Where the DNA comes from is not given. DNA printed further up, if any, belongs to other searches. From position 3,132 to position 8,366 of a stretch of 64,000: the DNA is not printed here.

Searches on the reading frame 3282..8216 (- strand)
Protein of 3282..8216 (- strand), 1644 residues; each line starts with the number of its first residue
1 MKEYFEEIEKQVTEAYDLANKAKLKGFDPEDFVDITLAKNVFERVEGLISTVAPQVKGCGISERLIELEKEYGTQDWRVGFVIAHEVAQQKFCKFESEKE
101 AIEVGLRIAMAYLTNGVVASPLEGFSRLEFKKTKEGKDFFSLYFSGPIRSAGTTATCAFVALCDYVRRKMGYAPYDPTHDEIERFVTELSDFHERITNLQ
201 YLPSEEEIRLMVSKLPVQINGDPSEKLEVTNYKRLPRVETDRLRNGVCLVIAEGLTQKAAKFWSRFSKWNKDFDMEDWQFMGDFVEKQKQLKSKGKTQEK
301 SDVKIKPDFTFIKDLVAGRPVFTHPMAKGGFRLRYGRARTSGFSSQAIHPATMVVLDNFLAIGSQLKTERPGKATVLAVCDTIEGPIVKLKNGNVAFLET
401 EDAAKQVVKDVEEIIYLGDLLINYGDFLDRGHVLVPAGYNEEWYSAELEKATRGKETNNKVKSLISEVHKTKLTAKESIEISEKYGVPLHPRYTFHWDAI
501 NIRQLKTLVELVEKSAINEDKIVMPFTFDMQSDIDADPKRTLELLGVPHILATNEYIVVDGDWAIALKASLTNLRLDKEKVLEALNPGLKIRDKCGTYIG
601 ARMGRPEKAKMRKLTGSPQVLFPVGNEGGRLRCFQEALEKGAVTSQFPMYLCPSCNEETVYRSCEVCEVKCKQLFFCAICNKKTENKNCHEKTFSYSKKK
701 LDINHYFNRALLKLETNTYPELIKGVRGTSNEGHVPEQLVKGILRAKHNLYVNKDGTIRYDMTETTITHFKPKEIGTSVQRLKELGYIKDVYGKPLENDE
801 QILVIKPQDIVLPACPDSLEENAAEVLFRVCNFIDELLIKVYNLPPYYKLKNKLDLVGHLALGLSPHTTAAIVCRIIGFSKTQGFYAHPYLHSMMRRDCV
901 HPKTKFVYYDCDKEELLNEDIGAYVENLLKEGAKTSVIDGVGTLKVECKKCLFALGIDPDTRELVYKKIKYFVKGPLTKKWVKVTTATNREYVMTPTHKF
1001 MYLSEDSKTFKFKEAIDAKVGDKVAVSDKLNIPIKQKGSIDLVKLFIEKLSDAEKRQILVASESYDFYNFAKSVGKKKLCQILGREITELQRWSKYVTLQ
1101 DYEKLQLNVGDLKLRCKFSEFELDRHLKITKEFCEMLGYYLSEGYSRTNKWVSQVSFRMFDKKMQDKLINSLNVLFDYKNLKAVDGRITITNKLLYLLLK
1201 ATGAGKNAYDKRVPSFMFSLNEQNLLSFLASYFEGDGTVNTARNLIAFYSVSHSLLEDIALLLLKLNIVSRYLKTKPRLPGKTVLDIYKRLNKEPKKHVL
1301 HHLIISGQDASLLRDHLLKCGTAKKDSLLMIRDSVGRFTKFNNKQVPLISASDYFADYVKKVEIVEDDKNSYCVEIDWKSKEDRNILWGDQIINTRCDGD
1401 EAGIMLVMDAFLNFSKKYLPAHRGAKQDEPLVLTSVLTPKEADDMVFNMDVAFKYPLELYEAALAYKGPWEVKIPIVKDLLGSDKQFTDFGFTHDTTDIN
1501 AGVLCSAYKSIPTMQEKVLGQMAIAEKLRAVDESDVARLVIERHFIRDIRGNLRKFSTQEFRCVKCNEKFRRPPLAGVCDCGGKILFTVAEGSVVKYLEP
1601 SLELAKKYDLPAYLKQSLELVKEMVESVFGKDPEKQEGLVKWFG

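Call 38: search_protein_families(library=pfam, proteins=[window:3282-8216:-], max_evalue=0.001)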
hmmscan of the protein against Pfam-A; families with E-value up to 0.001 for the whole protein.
window:3282-8216:- (1644 aa): 6 families
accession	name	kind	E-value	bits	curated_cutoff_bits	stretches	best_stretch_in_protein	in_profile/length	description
PF24844.1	PolC_DP2_central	-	1.3e-114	383.4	24.3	1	299-684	2-370/372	DNA polymerase II large subunit DP2, central domain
PF24846.1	PolC_DP2_cat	-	3.2e-109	364.9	24.3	2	721-899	6-177/299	DNA polymerase II large subunit DP2, catalytic domain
PF03833.19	PolC_DP2_N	-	2.9e-79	266.5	24.3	1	3-286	1-270/271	DNA polymerase II large subunit DP2, N-terminal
PF14528.11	LAGLIDADG_3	-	8.3e-12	45.6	22.5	1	1226-1309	4-73/82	LAGLIDADG-like domain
PF14890.11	Intein_splicing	-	3.3e-07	30.7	35.8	1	955-1377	24-141/155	Intein splicing domain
PF22912.2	zf-DPOE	-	7.3e-05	23.3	21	1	1558-1611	2-54/58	Zinc finger domain of DNA polymerase-epsilon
